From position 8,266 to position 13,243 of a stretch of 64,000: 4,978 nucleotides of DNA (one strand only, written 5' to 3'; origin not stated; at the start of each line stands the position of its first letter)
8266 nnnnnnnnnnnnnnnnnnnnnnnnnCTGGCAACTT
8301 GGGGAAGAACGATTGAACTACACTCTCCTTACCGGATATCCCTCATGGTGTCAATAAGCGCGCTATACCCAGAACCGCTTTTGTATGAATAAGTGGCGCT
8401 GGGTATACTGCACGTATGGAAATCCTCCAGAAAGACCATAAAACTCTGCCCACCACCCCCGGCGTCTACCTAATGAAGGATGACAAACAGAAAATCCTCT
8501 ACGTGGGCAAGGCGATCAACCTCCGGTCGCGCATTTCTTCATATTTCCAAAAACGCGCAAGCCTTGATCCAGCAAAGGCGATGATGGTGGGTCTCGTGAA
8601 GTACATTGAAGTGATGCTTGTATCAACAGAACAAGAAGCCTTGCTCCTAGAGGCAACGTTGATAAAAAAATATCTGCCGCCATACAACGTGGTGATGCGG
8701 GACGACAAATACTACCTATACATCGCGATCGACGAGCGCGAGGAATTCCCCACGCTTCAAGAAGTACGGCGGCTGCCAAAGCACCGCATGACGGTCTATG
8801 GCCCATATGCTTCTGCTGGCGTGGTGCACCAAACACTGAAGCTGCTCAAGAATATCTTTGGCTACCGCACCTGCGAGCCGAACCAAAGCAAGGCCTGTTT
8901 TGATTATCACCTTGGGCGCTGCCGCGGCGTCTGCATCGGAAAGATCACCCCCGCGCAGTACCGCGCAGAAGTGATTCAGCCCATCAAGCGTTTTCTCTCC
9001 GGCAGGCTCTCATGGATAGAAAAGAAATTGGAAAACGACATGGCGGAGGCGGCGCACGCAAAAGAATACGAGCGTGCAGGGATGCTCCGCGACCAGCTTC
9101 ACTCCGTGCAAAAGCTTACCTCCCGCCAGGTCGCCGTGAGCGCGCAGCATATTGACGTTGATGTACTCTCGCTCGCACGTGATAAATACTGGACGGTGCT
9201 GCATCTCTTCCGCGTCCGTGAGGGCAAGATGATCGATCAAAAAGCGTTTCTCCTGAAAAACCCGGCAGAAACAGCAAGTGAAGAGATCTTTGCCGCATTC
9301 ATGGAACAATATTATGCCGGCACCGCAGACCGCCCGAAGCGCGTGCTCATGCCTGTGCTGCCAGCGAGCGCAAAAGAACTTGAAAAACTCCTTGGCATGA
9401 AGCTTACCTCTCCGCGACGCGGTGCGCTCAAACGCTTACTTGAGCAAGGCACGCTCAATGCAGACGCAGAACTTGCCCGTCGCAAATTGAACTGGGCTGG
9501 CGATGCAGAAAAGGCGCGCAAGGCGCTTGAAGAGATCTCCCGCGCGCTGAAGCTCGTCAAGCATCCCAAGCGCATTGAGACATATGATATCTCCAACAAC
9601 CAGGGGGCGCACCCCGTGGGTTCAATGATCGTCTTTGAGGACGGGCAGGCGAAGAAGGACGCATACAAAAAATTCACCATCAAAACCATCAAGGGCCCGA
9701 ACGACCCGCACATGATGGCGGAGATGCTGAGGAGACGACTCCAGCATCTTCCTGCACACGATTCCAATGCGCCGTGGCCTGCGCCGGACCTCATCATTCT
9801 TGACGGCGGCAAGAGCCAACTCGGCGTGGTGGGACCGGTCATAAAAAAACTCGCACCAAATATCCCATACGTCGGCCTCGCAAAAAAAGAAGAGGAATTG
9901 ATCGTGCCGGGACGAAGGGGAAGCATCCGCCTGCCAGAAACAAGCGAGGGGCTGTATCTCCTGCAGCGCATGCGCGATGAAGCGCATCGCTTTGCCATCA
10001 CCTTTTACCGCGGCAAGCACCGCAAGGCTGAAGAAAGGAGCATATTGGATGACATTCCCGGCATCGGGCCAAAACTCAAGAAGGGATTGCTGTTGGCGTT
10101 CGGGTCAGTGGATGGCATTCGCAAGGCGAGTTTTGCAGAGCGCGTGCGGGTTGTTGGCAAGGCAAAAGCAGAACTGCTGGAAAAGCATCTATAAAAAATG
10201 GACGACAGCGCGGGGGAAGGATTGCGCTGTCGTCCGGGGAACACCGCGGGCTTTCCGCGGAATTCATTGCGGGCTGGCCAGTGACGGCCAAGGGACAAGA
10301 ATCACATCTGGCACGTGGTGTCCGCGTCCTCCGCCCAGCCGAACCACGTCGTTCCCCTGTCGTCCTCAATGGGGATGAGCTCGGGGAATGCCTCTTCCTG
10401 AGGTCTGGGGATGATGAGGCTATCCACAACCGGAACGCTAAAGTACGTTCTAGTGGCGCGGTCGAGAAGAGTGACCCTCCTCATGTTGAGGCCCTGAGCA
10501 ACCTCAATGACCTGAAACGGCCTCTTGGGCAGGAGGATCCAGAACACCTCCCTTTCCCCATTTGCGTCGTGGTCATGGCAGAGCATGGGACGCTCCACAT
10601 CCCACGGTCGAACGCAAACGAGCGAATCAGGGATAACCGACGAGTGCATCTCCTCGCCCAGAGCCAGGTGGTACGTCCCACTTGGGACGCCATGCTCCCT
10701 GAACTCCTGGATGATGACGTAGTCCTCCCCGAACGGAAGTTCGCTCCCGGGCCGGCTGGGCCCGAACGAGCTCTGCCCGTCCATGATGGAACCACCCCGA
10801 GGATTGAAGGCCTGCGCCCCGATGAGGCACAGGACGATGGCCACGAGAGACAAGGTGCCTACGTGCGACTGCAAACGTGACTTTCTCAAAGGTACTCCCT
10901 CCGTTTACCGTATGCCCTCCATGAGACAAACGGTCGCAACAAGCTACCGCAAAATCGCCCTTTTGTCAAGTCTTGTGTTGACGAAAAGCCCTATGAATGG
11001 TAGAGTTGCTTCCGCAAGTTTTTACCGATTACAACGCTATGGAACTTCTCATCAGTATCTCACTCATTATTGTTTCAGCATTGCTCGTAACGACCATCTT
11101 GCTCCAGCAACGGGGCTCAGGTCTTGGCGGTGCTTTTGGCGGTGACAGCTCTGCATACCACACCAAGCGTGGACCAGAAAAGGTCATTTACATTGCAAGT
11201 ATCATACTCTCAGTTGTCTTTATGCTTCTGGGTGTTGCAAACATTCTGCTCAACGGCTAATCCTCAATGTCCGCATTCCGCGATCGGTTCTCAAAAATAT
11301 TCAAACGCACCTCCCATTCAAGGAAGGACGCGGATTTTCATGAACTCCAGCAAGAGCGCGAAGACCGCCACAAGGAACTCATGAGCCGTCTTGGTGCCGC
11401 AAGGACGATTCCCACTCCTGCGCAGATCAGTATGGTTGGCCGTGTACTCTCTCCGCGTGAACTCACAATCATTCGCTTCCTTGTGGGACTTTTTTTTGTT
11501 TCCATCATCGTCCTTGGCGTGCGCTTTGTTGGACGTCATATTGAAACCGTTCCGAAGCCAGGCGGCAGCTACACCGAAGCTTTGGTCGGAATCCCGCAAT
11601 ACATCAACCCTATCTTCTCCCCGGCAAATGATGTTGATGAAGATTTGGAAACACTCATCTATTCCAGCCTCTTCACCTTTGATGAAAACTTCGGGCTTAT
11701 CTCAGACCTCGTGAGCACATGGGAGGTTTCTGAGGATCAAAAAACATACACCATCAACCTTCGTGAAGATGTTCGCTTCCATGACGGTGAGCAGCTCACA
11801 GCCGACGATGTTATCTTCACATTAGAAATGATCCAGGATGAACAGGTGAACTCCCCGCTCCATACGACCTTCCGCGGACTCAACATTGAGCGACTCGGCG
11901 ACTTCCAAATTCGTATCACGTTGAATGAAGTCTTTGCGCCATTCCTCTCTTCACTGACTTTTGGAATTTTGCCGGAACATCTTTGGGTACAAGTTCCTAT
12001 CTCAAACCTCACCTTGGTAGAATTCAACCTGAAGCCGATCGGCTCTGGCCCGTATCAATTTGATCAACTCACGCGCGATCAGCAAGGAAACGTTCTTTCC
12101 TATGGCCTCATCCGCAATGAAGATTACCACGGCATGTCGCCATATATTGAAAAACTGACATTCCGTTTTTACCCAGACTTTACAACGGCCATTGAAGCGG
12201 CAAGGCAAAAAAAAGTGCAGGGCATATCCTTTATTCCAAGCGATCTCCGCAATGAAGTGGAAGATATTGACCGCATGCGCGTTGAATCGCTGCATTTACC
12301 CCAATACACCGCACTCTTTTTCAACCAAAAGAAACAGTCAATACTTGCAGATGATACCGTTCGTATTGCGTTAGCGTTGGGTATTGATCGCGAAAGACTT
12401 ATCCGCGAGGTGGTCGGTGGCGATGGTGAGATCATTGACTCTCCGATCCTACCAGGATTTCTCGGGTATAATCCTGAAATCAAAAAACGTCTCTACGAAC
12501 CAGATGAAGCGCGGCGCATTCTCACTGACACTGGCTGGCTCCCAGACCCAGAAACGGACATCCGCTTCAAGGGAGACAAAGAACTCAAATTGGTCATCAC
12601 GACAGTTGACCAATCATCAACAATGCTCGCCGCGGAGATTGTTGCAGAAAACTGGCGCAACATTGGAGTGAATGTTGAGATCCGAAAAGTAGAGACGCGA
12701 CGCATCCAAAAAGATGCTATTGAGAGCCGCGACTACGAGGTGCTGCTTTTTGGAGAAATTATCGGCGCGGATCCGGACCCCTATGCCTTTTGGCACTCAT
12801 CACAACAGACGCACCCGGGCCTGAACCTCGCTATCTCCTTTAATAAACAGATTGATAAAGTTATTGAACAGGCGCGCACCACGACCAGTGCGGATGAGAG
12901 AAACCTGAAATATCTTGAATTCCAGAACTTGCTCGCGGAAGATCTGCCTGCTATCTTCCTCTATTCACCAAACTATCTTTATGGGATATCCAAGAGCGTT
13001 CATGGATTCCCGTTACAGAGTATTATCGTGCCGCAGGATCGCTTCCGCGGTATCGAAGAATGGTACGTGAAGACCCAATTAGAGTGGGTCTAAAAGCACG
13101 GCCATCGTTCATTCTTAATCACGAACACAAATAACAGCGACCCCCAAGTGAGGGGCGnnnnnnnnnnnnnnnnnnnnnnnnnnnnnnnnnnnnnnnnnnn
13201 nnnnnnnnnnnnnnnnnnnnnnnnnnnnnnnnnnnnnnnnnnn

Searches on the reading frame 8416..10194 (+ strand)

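Call 31: search_protein_families(library=pfam, proteins=[window:8416-10194:+], max_evalue=0.001)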
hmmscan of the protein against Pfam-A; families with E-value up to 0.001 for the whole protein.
window:8416-10194:+ (592 aa): 5 families
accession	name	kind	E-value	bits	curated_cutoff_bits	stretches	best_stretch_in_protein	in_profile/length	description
PF08459.17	UvrC_RNaseH_dom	-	1.3e-47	162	22.3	1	376-528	2-159/159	UvrC RNAse H endonuclease domain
PF22920.2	UvrC_RNaseH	-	2.8e-23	82.5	24.3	1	247-356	1-116/116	UvrC Ribonuclease H-like domain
PF01541.30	GIY-YIG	-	5.8e-10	39.8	22.6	1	16-91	3-78/78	GIY-YIG catalytic domain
PF14520.12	HHH_5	-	4.2e-05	24.4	27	1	544-587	4-50/57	Helix-hairpin-helix domain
PF02151.25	UVR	-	0.00016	21.7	21.5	1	203-233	5-35/36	UvrB/uvrC motif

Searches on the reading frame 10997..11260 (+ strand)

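Call 31: search_protein_families(library=pfam, proteins=[window:10997-11260:+], max_evalue=0.001)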
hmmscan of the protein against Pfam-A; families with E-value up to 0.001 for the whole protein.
window:10997-11260:+ (87 aa): 1 family
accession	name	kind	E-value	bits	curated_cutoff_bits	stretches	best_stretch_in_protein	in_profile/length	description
PF03840.19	SecG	-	2.8e-11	43.8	29.2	1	19-81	2-66/70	Preprotein translocase SecG subunit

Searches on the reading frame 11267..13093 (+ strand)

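Call 33: search_protein_families(library=pfam, proteins=[window:11267-13093:+], max_evalue=0.01)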
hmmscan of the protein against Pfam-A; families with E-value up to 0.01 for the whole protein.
window:11267-13093:+ (608 aa): 1 family
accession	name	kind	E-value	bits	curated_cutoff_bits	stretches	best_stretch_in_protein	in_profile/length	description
PF00496.27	SBP_bac_5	-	2.7e-70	237.8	32.4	1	145-511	3-359/368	Bacterial extracellular solute-binding proteins, family 5 Middle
